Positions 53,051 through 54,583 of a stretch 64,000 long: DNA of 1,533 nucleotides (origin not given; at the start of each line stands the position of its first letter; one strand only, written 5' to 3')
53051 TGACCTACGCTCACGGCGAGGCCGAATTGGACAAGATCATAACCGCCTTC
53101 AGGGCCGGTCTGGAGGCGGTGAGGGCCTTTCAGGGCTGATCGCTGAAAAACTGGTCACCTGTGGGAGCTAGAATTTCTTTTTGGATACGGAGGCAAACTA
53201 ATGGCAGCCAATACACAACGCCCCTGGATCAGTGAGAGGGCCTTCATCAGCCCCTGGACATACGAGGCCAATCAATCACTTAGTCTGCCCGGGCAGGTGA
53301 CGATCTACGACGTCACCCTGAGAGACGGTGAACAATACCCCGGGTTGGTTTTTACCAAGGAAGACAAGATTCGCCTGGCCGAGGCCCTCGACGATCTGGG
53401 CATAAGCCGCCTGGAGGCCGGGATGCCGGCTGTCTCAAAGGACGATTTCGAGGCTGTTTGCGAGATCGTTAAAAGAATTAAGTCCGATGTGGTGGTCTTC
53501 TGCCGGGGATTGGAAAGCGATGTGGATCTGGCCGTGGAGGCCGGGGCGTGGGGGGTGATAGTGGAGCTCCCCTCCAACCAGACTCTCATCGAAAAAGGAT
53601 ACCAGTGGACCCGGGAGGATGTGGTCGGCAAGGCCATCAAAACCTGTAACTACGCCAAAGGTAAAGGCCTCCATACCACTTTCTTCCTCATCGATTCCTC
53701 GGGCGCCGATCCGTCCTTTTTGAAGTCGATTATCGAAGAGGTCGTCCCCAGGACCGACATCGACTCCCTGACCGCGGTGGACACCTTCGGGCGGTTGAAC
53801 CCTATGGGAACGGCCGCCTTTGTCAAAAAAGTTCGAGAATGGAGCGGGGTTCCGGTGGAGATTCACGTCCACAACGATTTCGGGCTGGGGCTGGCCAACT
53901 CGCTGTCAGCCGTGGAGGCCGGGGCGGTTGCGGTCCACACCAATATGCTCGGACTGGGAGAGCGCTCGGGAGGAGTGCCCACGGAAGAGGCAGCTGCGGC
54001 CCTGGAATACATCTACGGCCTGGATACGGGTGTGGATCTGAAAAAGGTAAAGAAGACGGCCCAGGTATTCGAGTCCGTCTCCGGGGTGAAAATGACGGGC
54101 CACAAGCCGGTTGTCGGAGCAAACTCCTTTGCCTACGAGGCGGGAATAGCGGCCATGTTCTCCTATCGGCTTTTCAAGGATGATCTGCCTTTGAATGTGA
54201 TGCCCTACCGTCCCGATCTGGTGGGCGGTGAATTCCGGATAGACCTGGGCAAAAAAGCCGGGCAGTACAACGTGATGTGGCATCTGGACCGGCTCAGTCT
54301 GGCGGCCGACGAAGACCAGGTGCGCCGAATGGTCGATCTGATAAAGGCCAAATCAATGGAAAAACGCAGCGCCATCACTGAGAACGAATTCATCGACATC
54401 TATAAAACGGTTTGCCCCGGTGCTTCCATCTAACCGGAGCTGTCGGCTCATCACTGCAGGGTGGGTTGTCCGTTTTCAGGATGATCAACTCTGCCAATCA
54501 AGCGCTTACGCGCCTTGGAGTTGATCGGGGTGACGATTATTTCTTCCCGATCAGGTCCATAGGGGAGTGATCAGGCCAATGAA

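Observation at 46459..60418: Undescribed GntR-controlled catabolic island: TRAP uptake, tandem Rid pair, class III aminotransferase, DRE-TIM aldolase, creatininase, SMP-30 lactonase, ADP-forming acyl-CoA synthetase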

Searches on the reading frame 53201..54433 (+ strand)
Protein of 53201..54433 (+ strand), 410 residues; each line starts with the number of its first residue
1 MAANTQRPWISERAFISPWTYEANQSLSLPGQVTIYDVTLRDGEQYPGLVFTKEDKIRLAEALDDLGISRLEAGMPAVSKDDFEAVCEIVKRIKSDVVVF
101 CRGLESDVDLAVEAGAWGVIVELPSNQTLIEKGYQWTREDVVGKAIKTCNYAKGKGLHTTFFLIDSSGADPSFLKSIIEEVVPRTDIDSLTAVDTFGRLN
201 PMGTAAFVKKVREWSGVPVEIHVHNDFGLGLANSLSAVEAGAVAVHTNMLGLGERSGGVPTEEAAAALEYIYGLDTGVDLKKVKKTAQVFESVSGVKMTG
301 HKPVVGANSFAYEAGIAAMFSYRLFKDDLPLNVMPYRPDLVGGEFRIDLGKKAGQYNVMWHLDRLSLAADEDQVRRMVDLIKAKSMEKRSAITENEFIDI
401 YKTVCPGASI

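Call 4: search_protein_families(library=pfam, proteins=[window:53201-54433:+])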
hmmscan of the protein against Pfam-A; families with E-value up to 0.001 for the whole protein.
window:53201-54433:+ (410 aa): 1 family
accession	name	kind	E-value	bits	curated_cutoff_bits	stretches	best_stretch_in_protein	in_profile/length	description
PF00682.25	HMGL-like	-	1.4e-57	195.5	29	1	33-289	2-259/260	HMGL-like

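Call 5: search_protein_families(library=ncbifam, proteins=[window:53201-54433:+])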
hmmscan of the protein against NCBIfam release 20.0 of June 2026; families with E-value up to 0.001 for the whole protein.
window:53201-54433:+ (410 aa): 29 families (the best 25 are shown)
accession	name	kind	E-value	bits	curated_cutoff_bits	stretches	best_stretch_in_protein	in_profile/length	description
NF002085.0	PRK00915.1-2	subfamily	3.8e-89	299.7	517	1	24-405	5-380/504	2-isopropylmalate synthase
TIGR02090.1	LEU1_arch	subfamily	1.1e-80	271.5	484.75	1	33-397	1-359/363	isopropylmalate/citramalate/homocitrate synthases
TIGR02660.1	nifV_homocitr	equivalog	5.1e-80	269.5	462.9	1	33-400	2-364/365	homocitrate synthase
TIGR02146.1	LysS_fung_arch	equivalog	1.3e-67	228.5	413.55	1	35-382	1-343/344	homocitrate synthase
NF041069.1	IPMS_Sufob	equivalog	2.7e-67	227.7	600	1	33-401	1-365/371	isopropylmalate synthase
NF002086.0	PRK00915.1-3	equivalog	1.5e-57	195.3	532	1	31-397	5-377/516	2-isopropylmalate synthase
NF002088.0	PRK00915.1-5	equivalog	5.9e-57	193.3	697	1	32-398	3-375/514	2-isopropylmalate synthase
TIGR00973.1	leuA_bact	equivalog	4.9e-54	183.6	598.7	1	32-398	1-373/494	2-isopropylmalate synthase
NF002087.0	PRK00915.1-4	equivalog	1.4e-51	175.6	729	1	32-386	6-368/516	2-isopropylmalate synthase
NF002084.0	PRK00915.1-1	equivalog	8.2e-42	143.4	748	1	32-318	4-301/523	2-isopropylmalate synthase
TIGR00977.1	citramal_synth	equivalog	1.8e-36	125.6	450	1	33-388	2-367/526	citramalate synthase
NF042433.1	CitmalDyn_Leptosp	equivalog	3e-36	125.1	950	1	32-378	7-358/514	(R)-citramalate synthase CimA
NF042434.1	IPMS_Lepto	equivalog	1.5e-27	96.6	500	1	32-387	5-372/374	2-isopropylmalate synthase LeuA2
NF006049.0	PRK08195.1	subfamily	1e-22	80.7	229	1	147-289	123-265/344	4-hyroxy-2-oxovalerate/4-hydroxy-2-oxopentanoic acid aldolase,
TIGR03217.1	4OH_2_O_val_ald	equivalog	9e-21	74.4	286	1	32-288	2-259/334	4-hydroxy-2-oxovalerate aldolase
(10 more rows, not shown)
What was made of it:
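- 53201..54433 (+): LeuA* : LeuA/homocitrate-synthase-like DRE-TIM protein that lacks the acetyl-CoA-enolising residues. NCBIfam IPMS/HCS models are below cut-off (calls 4, 5).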

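Call 8: find_encoding_contigs(protein=window:53201-54433:+, flank=10000, max_places=10)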
Protein window:53201-54433:+ (410 aa): no gene with exactly this product is on record in the collection.

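Call 9: find_homologous_proteins(query=window:53201-54433:+, max_evalue=1e-20)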
Query window:53201-54433:+ (410 aa): 4029 proteins with E <= 1e-20 among 8000 candidates; the best 120 are listed.
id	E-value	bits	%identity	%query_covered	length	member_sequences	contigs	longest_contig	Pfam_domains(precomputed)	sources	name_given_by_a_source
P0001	4.2e-272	920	100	100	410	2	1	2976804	PF00682.26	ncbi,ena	-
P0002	1.1e-202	691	73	98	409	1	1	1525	PF00682.26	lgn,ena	-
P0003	1.3e-201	688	73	98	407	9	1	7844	PF00682.26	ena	-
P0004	5.8e-201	686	72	98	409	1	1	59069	PF00682.26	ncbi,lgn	-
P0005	1.0e-197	675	72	98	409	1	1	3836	PF00682.26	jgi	-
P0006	1.8e-197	674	72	99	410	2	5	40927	PF00682.26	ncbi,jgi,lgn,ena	-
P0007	2.1e-197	674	71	100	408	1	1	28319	PF00682.26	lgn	-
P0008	4.7e-197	673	71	99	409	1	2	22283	PF00682.26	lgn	-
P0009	5.2e-197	673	71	98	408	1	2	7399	PF00682.26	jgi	-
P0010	8.2e-197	672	69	100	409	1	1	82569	PF00682.26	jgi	jgi:methanogen homocitrate synthase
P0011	2.7e-196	670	72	98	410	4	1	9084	PF00682.26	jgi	-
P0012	3.4e-196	670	69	100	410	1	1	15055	PF00682.26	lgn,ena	-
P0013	3.9e-196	670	71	99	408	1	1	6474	PF00682.26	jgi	-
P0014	1.1e-195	668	71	98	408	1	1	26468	PF00682.26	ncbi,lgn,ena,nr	ncbi:MAG: hypothetical protein GWP10_14255 [Nitrospiraceae bacterium]|nr:hypothetical protein [Nitro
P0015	2.2e-195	667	71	99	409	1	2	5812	PF00682.26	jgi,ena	-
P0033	3.3e-187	640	67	98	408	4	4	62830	PF00682.26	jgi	-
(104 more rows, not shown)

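Call 10: find_encoding_contigs(protein=P0001, flank=10000, max_places=3)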
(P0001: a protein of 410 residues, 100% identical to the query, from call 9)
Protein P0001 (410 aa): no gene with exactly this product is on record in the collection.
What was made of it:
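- Tried and rejected: Exact-sequence look-ups of the LeuA* protein returned nothing (calls 8, 10).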

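Call 11: find_encoding_contigs(protein=P0004, flank=10000, max_places=3)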
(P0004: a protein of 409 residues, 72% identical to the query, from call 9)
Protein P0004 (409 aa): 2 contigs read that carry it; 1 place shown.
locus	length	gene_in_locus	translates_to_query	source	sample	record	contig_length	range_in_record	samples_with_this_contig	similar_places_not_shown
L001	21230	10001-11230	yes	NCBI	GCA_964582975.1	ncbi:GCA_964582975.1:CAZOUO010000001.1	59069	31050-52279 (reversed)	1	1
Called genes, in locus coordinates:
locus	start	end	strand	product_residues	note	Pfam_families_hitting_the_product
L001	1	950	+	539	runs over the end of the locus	PF00496:SBP_bac_5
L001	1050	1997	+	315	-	PF19300:BPD_transp_1_N, PF00528:BPD_transp_1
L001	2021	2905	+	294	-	PF12911:OppC_N, PF00528:BPD_transp_1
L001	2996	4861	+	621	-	PF02730:AFOR_N, PF01314:AFOR_C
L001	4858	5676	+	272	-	PF02633:Creatininase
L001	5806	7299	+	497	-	PF07364:DUF1485, PF07171:MlrC_C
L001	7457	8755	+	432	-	PF00202:Aminotran_3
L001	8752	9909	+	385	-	PF00266:Aminotran_5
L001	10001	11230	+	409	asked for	PF00682:HMGL-like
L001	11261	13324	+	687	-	PF13549:ATP-grasp_5, PF02629:CoA_binding, PF13380:CoA_binding_2, PF13607:Succ_CoA_lig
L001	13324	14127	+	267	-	PF01012:ETF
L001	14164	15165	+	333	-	PF01012:ETF, PF00766:ETF_alpha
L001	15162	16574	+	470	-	PF01565:FAD_binding_4, PF02913:FAD-oxidase_C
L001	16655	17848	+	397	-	PF13183:Fer4_8, PF02754:CCG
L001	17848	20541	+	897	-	PF01565:FAD_binding_4, PF02913:FAD-oxidase_C, PF01565:FAD_binding_4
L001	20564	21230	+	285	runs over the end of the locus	PF00795:CN_hydrolase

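Call 12: find_encoding_contigs(protein=P0010, flank=10000, max_places=2)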
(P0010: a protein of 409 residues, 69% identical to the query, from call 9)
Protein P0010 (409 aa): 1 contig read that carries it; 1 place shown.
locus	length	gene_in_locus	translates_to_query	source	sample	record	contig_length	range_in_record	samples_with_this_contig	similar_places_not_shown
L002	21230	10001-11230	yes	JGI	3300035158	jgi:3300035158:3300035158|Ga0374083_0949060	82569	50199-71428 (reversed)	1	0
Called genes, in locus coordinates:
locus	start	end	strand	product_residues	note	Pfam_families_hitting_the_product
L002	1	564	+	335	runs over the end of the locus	PF19300:BPD_transp_1_N, PF00528:BPD_transp_1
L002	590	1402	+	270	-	PF12911:OppC_N (weak), PF00528:BPD_transp_1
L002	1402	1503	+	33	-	-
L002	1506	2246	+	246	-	PF03358:FMN_red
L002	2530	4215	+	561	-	PF02730:AFOR_N, PF01314:AFOR_C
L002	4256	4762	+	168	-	PF12837:Fer4_6 (faint), PF13237:Fer4_10, PF13247:Fer4_11, PF12838:Fer4_7 (weak), PF13187:Fer4_9 (weak), PF25160:LdpA_Fe-S-bd (weak), PF00037:Fer4 (weak), PF12797:Fer4_2 (weak), +3 more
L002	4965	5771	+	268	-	PF02633:Creatininase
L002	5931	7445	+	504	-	PF07364:DUF1485, PF07171:MlrC_C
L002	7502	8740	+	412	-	PF00202:Aminotran_3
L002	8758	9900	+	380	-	PF00266:Aminotran_5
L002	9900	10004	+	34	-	-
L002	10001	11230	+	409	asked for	PF00682:HMGL-like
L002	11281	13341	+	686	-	PF13549:ATP-grasp_5, PF02629:CoA_binding, PF13380:CoA_binding_2, PF13607:Succ_CoA_lig, PF19045:Ligase_CoA_2 (weak)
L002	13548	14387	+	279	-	PF01012:ETF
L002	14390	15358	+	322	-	PF01012:ETF, PF00766:ETF_alpha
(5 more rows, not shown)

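Call 13: find_encoding_contigs(protein=P0033, flank=10000, max_places=2)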
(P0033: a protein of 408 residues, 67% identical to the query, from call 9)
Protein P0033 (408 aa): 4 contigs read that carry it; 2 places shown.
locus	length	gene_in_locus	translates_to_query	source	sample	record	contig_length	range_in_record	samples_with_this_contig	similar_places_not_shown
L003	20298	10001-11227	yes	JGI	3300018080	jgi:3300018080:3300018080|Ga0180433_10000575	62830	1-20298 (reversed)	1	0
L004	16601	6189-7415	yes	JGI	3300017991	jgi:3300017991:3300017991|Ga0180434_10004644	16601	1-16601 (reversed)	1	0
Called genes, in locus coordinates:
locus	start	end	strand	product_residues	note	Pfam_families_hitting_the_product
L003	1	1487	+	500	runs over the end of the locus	PF00496:SBP_bac_5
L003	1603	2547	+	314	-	PF19300:BPD_transp_1_N, PF00528:BPD_transp_1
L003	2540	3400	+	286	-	PF00528:BPD_transp_1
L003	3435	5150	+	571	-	PF02129:Peptidase_S15, PF08530:PepX_C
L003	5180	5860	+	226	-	PF03737:RraA-like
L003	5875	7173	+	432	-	PF09861:Lar_N, PF21113:LarA_C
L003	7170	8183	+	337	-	PF00389:2-Hacid_dh, PF02826:2-Hacid_dh_C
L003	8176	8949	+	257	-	PF00106:adh_short, PF08659:KR, PF23441:SDR (weak), PF13561:adh_short_C2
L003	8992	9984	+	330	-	PF01073:3Beta_HSD, PF01370:Epimerase, PF02719:Polysacc_synt_2, PF04321:RmlD_sub_bind, PF07993:NAD_binding_4 (faint), PF16363:GDP_Man_Dehyd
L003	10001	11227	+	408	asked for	PF00682:HMGL-like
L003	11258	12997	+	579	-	PF00920:ILVD_EDD_N, PF24877:ILV_EDD_C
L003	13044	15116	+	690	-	PF13549:ATP-grasp_5, PF02629:CoA_binding (weak), PF13380:CoA_binding_2, PF13607:Succ_CoA_lig, PF19045:Ligase_CoA_2 (weak)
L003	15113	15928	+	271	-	PF01012:ETF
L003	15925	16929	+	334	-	PF01012:ETF, PF00766:ETF_alpha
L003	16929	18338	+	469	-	PF01565:FAD_binding_4, PF02913:FAD-oxidase_C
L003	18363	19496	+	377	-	PF02746:MR_MLE_N (weak), PF13378:MR_MLE_C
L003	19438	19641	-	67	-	-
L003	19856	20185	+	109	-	PF01177:Asp_Glu_race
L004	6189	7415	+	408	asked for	PF00682:HMGL-like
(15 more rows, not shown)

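Call 14: find_encoding_contigs(protein=P0006, flank=10000, max_places=2)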
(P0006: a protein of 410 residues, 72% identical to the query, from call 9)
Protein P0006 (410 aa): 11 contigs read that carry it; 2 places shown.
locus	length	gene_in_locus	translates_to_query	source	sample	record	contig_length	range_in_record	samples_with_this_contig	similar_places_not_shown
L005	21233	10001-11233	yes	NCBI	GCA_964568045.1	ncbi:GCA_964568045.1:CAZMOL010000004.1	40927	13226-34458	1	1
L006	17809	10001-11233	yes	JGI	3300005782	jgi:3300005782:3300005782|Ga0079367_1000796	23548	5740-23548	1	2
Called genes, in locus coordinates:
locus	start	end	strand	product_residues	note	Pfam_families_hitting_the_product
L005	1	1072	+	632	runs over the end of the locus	PF02730:AFOR_N, PF01314:AFOR_C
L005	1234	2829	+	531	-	PF00496:SBP_bac_5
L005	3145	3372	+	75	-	-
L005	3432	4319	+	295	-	PF19300:BPD_transp_1_N, PF00528:BPD_transp_1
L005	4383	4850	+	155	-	-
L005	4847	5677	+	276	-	PF12911:OppC_N (weak), PF00528:BPD_transp_1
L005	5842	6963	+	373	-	PF02746:MR_MLE_N, PF13378:MR_MLE_C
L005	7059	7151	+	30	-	-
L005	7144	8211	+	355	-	PF00291:PALP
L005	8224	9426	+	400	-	PF07969:Amidohydro_3 (faint), PF01979:Amidohydro_1 (weak)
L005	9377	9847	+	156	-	PF14588:YjgF_endoribonc, PF01042:Ribonuc_L-PSP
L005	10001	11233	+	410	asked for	PF00682:HMGL-like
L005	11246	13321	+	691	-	PF13549:ATP-grasp_5, PF02629:CoA_binding, PF13380:CoA_binding_2, PF13607:Succ_CoA_lig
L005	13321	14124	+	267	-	PF01012:ETF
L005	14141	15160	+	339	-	PF01012:ETF, PF00766:ETF_alpha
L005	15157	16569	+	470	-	PF01565:FAD_binding_4, PF02913:FAD-oxidase_C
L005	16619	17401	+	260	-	PF00378:ECH_1, PF16113:ECH_2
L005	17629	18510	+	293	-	PF00753:Lactamase_B, PF19583:ODP (weak), PF12706:Lactamase_B_2 (weak)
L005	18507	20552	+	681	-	PF17764:PriA_3primeBD, PF18319:Zn_ribbon_PriA (weak)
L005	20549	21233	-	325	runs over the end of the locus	PF01926:MMR_HSR1, PF02421:FeoB_N, PF02824:TGS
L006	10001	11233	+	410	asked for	PF00682:HMGL-like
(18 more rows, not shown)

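Call 16: search_solved_structures(query=window:53201-54433:+, max_evalue=1e-10)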
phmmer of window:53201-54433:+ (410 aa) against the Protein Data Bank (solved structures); distinct sequences matched with E-value up to 1e-10: 12.
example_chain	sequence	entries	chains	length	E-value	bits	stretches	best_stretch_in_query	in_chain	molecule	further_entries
6ktq_A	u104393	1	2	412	2.1e-54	188.2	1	31-383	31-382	Homocitrate synthase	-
3eeg_A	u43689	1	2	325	2e-42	148.7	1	28-317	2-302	2-isopropylmalate synthase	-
3rmj_A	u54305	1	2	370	2.1e-41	145.4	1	30-318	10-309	2-isopropylmalate synthase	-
6e1j_A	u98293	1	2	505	2.2e-36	128.8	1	15-388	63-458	2-isopropylmalate synthase, A genome specific 1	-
3ivs_A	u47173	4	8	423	2.2e-32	115.7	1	24-319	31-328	Homocitrate synthase, mitochondrial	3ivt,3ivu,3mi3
3ewb_X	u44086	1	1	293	4.9e-31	111.2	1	32-298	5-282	2-isopropylmalate synthase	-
3ble_A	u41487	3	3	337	3.7e-30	108.3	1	25-318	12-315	Citramalate synthase from Leptospira interrogans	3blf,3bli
3a9i_A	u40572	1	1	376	5.2e-29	104.6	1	35-393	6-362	Homocitrate synthase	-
2ztj_A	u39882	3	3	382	5.4e-29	104.5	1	35-393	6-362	Homocitrate synthase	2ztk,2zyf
4ov4_A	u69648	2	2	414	5.7e-21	78.1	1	30-401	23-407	2-isopropylmalate synthase | isopropylmalate synthase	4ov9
8ih7_A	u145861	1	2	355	1.3e-12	50.6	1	32-288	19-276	4-hydroxy-2-oxovalerate aldolase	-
3dxi_A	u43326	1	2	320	9.1e-11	44.5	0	140-276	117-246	Putative aldolase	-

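Call 18: find_related_loci(query=A1, collection=genome_contigs, flank=10000)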
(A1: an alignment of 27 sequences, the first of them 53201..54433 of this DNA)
Query A1 (410 aa) in genome_contigs; peptide patterns used: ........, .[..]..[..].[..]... (x = any residue, [..] = any of these).
599 stretches matched a pattern (row limit reached: there are more); 582 encode a relative of the query (tblastn E <= 1e-3); the best 80 are kept; 80 distinct loci.
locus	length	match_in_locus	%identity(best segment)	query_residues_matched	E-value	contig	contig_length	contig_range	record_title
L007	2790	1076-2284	62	4-405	0e+0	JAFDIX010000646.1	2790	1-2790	MAG: Deltaproteobacteria bacterium isolate Meg22_24_Bin_103 Meg22_24_Bin_103_scaffold_155940, whole genome shotgun seque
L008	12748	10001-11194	46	8-402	3e-123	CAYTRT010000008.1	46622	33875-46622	MAG TPA_asm: uncultured Nitrososphaeria archaeon isolate SRP104967_co1_41 genome assembly, contig: NODE_218_length_46622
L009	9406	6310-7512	43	5-402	4e-116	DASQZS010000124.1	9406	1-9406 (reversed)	MAG TPA_asm: Candidatus Acidoferrum sp. isolate SMAG_U11098 k141_123371, whole genome shotgun sequence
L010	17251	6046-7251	43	6-404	1e-107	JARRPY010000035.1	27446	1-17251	MAG: Deltaproteobacteria bacterium isolate Spart_188_MAG scaffold_2093, whole genome shotgun sequence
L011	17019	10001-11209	43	5-404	4e-106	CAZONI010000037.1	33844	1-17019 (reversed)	MAG TPA_asm: uncultured Desulfobacteraceae bacterium isolate binchicken_co150_469 genome assembly, contig: NODE_2712_len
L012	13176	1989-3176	41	8-400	3e-104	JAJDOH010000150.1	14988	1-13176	MAG: Deltaproteobacteria bacterium isolate MASpbin.1 k141_969234, whole genome shotgun sequence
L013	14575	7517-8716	42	8-404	4e-103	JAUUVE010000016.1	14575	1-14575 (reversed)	MAG: Desulfobacteraceae bacterium isolate CSMAG_5 CSMAG_5_k127_5564187_length_14575_cov_13.9596, whole genome shotgun se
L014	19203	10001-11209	40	5-404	4e-101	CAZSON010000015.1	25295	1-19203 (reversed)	MAG TPA_asm: uncultured Desulfobacter sp. isolate binchicken_co275_82 genome assembly, contig: NODE_2338_length_25295_co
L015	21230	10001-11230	41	1-407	4e-101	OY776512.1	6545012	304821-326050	MAG: Desulfarculaceae bacterium isolate e2237022-3439-453f-a1e0-3d3180ebaa11 genome assembly, chromosome: 1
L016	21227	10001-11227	41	1-407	3e-100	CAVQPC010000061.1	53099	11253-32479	MAG: uncultured candidate division NC10 bacterium isolate MFD01299.bin.2.79 genome assembly, contig: contig_52854, whole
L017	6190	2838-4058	40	1-404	3e-100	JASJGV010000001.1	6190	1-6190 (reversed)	MAG: Desulfobacterales bacterium isolate ChS5.bin.23 ChesSed_k141_1898392, whole genome shotgun sequence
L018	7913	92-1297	40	6-404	7e-100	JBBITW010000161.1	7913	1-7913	MAG: Deltaproteobacteria bacterium isolate RSS170216_bin_405 NODE_8824_length_7913_cov_5.307076, whole genome shotgun se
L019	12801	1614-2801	41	6-397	9e-100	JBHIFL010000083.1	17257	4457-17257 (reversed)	MAG: Candidatus Heimdallarchaeota archaeon isolate b1.sp2_bin.26 NODE_705_length_17257_cov_7.795780, whole genome shotgu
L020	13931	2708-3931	40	3-407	2e-99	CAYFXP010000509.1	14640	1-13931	MAG TPA_asm: uncultured Syntrophobacterales bacterium isolate ERP108616_co1_46 genome assembly, contig: k119_1715208, wh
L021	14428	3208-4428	40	1-404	5e-99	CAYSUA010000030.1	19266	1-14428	MAG TPA_asm: uncultured Desulfobacteraceae bacterium isolate SRP200020_co7_102 genome assembly, contig: NODE_1899_length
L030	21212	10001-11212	39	4-404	2e-96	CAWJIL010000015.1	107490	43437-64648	MAG: uncultured delta proteobacterium isolate MFD03804.bin.1.170 genome assembly, contig: contig_46278, whole genome sho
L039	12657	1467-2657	40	9-404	2e-94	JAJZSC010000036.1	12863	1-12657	MAG: Bacillota bacterium isolate SKS3.bin19 NODE_7896_length_12863_cov_1.192211, whole genome shotgun sequence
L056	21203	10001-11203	39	7-404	3e-92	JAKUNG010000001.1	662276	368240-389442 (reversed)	MAG: Terriglobia bacterium isolate ALOHA_A2.0_1 A2.0-Acidobacteriae-1_1, whole genome shotgun sequence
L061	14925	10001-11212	41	8-405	9e-92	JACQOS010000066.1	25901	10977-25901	MAG: Chloroflexi bacterium isolate NC_groundwater_1287_Ag_S-0.2um_66_61 S_p2_S4_coassembly_k141_1255726, whole genome sh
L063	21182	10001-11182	39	9-404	8e-92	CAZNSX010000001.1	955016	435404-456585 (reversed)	MAG TPA_asm: uncultured bacterium isolate SRP323688_co1_195 genome assembly, contig: NODE_2_length_955016_cov_17.046588,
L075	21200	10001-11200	38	8-404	4e-90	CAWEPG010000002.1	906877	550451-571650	MAG: uncultured Acidimicrobiia bacterium isolate MFD02159.bin.1.95 genome assembly, contig: contig_14713, whole genome s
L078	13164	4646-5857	39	4-404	4e-90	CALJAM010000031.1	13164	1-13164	MAG: uncultured Bryobacteraceae bacterium isolate S1_Bin_MAXBIN__189_1 genome assembly, contig: c_000001613305, whole ge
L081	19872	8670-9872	38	7-404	1e-89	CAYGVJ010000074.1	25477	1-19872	MAG TPA_asm: uncultured Solibacteraceae bacterium isolate ERP119294_co1_477 genome assembly, contig: NODE_2252_length_25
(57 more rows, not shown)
